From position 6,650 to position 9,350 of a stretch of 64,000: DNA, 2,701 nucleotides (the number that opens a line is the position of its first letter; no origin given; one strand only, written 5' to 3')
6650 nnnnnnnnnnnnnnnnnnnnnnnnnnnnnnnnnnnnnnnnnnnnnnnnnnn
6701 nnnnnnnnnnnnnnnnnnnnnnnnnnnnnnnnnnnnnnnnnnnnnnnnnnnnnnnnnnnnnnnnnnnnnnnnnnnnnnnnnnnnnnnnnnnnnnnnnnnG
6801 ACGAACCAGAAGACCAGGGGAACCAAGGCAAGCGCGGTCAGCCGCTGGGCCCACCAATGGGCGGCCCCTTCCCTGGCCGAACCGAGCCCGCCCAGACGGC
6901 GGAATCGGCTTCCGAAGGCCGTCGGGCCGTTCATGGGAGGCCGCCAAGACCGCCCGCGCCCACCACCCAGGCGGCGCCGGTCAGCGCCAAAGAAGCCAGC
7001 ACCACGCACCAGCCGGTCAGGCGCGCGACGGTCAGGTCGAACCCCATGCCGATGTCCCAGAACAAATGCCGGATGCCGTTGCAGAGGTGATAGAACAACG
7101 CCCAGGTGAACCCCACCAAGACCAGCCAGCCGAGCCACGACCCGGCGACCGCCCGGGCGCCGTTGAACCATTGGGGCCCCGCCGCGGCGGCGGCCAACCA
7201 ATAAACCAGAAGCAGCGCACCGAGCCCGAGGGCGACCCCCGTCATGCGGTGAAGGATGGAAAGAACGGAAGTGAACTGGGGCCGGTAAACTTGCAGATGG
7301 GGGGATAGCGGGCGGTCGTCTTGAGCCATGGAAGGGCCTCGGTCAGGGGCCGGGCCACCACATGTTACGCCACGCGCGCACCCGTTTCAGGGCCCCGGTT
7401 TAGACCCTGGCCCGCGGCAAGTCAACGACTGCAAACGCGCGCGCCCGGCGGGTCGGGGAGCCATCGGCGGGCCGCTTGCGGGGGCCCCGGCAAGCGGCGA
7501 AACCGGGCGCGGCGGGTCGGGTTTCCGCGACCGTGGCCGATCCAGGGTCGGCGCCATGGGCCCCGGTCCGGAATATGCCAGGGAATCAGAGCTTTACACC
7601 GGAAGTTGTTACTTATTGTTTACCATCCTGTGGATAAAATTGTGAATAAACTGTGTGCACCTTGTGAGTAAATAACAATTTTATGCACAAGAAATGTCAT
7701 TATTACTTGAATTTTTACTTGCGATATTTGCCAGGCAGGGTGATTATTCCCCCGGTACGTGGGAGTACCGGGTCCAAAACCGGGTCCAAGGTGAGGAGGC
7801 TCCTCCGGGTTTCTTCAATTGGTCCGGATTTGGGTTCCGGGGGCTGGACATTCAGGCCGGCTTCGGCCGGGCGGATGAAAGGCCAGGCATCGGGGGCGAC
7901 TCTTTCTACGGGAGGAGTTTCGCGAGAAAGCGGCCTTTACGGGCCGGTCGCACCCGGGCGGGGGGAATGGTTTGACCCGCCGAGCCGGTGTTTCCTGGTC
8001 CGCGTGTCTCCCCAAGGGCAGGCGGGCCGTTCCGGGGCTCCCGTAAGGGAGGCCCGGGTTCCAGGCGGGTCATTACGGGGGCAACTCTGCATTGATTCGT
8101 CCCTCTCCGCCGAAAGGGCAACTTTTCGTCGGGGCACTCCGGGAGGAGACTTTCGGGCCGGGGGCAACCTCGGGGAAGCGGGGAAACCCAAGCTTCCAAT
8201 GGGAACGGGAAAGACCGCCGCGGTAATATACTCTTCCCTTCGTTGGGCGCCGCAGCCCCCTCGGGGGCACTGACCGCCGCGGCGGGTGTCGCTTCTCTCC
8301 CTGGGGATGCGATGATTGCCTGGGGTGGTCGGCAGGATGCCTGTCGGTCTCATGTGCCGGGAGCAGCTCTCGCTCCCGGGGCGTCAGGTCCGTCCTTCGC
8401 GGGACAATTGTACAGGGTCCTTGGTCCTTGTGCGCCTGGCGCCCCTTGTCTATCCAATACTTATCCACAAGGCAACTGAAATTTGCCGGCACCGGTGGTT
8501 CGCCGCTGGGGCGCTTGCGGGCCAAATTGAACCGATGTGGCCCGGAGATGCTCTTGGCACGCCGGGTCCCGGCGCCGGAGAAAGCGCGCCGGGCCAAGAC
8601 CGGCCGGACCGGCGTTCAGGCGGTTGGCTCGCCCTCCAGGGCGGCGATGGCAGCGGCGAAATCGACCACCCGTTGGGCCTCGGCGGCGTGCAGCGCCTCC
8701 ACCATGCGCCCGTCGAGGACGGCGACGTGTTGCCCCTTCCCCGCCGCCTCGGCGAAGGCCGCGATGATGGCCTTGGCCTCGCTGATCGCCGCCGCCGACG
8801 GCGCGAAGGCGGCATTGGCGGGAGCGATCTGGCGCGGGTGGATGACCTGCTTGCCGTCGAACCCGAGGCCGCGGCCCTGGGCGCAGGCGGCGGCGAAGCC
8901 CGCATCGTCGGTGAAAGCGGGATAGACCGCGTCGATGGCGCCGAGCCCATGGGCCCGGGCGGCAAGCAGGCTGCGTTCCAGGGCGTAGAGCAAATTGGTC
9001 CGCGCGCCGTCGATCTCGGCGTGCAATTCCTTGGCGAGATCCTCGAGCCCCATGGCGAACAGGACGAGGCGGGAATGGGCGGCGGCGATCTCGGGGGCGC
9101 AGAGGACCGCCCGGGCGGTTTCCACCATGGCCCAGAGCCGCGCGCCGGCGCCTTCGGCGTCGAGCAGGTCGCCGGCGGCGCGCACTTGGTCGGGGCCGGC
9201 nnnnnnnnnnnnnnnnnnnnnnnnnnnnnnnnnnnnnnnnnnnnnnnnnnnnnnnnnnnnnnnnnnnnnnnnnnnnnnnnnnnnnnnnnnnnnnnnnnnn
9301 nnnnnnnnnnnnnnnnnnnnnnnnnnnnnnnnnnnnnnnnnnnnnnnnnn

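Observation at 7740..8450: Roughly 700-nt GC-rich, hairpin-dense non-coding segment between the DnaA-box cluster and the citE-like gene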

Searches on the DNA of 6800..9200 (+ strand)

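Call 4: search_rna_families(source=window, start=6800, end=9200, threshold=evalue, max_evalue=10, show_alignments=3)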
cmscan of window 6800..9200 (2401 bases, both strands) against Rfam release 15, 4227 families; matches with E-value up to 10: 4.
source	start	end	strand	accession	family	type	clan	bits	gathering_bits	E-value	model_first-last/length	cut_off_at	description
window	8770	8833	+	RF03207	mir-3960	Gene; miRNA;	-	20.8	73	8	1-73/73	no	mir-3960 microRNA precursor family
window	6898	6955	+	RF02807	PyrR209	Gene; snRNA; snoRNA; HACA-box;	-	17.5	42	5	1-65/65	no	Pyrobaculum sRNA 209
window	7018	7103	-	RF01630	ceN40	Gene; snRNA; snoRNA; CD-box;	-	14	35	6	1-123/123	no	Nematode snoRNA ceN40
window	6806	6819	+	RF01833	astro_FSE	Cis-reg; frameshift_element;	-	12.7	70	7.2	6-19/55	no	ribosomal frameshift site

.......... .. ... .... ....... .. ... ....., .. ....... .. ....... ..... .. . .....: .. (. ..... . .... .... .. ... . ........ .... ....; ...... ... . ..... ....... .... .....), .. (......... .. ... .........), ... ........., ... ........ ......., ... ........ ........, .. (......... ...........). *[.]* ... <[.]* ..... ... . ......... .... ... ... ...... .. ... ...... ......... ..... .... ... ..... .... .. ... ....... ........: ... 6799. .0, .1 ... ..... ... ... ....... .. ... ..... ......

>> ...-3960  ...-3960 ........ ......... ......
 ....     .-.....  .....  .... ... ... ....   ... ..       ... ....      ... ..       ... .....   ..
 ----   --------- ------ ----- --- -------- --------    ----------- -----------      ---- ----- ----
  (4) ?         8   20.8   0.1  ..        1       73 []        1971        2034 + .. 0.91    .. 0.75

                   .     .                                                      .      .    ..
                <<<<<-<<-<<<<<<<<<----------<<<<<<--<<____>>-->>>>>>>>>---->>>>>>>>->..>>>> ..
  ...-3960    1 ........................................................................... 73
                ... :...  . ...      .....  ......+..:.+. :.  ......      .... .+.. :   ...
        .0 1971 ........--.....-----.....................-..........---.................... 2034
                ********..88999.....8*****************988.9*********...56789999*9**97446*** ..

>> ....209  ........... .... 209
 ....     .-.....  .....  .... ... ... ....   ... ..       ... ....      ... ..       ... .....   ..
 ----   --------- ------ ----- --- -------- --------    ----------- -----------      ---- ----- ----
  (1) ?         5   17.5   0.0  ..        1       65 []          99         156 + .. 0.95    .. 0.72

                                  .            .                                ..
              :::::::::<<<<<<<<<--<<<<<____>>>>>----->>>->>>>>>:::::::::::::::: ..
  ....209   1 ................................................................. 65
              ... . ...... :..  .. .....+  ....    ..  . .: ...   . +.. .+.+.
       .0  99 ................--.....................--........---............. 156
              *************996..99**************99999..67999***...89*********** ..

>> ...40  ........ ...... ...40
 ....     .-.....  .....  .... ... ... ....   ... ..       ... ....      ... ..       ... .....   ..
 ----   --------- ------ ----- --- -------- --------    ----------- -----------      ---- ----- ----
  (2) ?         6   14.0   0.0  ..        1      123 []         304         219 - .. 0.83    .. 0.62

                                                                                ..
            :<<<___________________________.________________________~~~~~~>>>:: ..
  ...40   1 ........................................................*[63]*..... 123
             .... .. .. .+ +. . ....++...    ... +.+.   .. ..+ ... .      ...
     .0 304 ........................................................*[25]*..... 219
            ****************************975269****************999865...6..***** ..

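Call 62: build_rna_model(alignment_id=A4)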
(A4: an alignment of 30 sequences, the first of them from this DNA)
Model R1 built from alignment A4 (30 sequences, 122 columns); structure: RNAalifold consensus.
model positions 108; base pairs 28; branch points 2; effective number of sequences 2.63; information 0.59 bits per position. Calibrated on 0.2 Mb of random sequence (short: E-values are rough).
structure used (alignment columns):
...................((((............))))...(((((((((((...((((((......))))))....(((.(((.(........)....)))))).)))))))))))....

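Call 64: search_with_rna_model(model_id=R1, sources=[window, L011, L012, L013, L014, L015, L016, L017, L018, L019, L020, L021, L022, L023, L024, L025, L026, L027, L028, L029, L030, L031, L032, L033, L034, L035, L036, L037, L038, L039, L040, L041, L042, L043, L044, L045, L046, L047, L048, L049, L050, L051, L052, L053, L054, L055, L056, L057, L058, L059, L060, L061, L062, L063, L064, L065, L066, L067, L068, L069, L070, L071, L072, L073, L074, L075, L076, L077, L078, L079, L080, L081, L082, L083, L084, L085, L086, L087, L088, L089, L090], max_evalue=1)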
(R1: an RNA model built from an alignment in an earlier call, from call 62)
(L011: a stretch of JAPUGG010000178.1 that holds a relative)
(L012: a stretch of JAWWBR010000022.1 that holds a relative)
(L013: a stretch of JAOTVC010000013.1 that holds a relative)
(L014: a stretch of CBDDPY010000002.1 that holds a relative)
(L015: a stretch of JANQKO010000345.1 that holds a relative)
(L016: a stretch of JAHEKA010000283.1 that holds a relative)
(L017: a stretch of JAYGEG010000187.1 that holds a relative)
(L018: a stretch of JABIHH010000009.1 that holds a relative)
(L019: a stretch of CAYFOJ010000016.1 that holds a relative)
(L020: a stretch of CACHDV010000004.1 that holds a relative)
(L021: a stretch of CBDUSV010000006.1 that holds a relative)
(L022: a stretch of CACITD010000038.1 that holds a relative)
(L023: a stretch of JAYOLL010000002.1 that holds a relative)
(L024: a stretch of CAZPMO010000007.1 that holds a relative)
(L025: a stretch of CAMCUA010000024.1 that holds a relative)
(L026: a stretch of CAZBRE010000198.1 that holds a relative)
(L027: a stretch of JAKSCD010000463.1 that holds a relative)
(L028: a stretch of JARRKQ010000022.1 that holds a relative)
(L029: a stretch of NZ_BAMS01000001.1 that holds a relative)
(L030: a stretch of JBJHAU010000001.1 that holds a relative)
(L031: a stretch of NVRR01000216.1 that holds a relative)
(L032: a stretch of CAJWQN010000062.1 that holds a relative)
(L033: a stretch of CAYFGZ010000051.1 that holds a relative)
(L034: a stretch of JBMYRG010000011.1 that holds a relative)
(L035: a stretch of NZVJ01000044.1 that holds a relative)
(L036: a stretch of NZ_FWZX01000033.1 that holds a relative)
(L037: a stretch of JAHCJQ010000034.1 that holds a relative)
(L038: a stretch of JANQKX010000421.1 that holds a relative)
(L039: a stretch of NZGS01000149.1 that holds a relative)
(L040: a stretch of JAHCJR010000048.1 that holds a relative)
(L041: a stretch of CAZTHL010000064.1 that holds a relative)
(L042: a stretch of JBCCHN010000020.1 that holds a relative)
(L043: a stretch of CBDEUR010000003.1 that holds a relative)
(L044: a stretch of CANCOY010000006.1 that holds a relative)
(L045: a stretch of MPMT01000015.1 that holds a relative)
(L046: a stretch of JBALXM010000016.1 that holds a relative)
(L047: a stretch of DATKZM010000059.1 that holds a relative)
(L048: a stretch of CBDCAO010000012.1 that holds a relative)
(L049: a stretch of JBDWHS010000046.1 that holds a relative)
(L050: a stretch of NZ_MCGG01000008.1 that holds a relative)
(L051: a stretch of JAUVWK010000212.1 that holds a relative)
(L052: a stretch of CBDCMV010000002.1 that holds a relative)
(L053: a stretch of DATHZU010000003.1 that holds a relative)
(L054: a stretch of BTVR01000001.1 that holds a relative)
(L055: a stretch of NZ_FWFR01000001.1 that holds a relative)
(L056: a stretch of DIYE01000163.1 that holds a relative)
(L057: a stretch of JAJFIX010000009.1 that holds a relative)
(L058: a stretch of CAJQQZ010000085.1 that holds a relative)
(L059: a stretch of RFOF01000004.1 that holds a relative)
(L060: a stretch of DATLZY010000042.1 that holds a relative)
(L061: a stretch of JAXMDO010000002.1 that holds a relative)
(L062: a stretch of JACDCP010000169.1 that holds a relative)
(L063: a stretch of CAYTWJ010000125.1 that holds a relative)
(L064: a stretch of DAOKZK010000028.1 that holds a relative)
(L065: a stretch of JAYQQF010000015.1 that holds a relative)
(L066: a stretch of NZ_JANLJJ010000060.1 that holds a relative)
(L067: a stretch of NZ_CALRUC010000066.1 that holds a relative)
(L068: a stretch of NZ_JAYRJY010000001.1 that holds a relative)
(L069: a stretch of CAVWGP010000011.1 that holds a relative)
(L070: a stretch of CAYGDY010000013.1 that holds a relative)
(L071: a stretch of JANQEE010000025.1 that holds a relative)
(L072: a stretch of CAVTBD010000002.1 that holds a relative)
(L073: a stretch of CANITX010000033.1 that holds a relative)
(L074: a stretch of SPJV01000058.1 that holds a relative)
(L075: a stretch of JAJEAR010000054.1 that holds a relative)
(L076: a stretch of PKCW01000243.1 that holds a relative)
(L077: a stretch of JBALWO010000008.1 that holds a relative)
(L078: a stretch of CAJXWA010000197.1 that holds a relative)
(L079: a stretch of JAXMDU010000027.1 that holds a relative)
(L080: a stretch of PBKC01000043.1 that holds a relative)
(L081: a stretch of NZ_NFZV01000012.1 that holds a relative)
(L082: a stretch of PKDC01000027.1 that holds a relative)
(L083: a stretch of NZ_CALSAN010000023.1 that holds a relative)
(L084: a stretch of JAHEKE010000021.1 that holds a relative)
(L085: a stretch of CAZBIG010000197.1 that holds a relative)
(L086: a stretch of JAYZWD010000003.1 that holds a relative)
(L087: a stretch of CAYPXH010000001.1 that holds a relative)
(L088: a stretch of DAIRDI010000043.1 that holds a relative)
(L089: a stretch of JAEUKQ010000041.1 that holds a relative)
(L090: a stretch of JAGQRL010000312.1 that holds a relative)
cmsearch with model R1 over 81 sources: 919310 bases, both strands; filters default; matches with E-value up to 1: 30.
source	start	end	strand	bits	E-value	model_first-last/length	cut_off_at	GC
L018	4781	4889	-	96.7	4.4e-17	1-108/108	no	0.62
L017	4846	4954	-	96.6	4.6e-17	1-108/108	no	0.6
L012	4872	4976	-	84.8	1.2e-14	1-108/108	no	0.66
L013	4947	5051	-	83.8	1.9e-14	1-108/108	no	0.68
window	8344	8449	+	83.6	2.1e-14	1-108/108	no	0.66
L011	4787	4893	-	83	2.8e-14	1-108/108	no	0.63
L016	408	512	-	82.3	3.8e-14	1-108/108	no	0.67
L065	4548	4651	-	81.4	5.9e-14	1-108/108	no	0.68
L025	5299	5405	-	81.2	6.5e-14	1-108/108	no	0.73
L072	4581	4685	-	76.1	7e-13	1-108/108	no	0.68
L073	5231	5338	-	69.5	1.6e-11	1-108/108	no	0.65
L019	5415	5528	-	63.8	2.3e-10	1-108/108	no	0.75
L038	1839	1943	-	38.3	3.6e-05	1-108/108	no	0.65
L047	5197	5300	-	37.9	4.3e-05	1-108/108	no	0.7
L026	4111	4214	-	37.3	5.8e-05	1-108/108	no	0.68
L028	5177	5280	-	37.3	5.8e-05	1-108/108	no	0.68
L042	4573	4677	-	32.8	0.00048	1-108/108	no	0.63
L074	4604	4740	-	26.7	0.0083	1-108/108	no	0.71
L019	5359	5494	+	19.7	0.23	1-108/108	no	0.64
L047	5170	5273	+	18.4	0.4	1-108/108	no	0.64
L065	4551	4618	+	18.1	0.48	35-104/108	no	0.68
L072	4584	4651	+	17.9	0.52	35-104/108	no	0.69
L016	387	482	+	17.7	0.58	1-108/108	no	0.62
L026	4081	4187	+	17.6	0.59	1-108/108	no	0.68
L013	4950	5017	+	17.5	0.63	35-104/108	no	0.71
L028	5179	5249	+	17.3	0.69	34-104/108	no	0.75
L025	5616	5723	-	17.3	0.7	1-108/108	no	0.58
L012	4875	4942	+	16.9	0.82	35-104/108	no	0.68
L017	4814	4923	+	16.5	1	1-108/108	no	0.5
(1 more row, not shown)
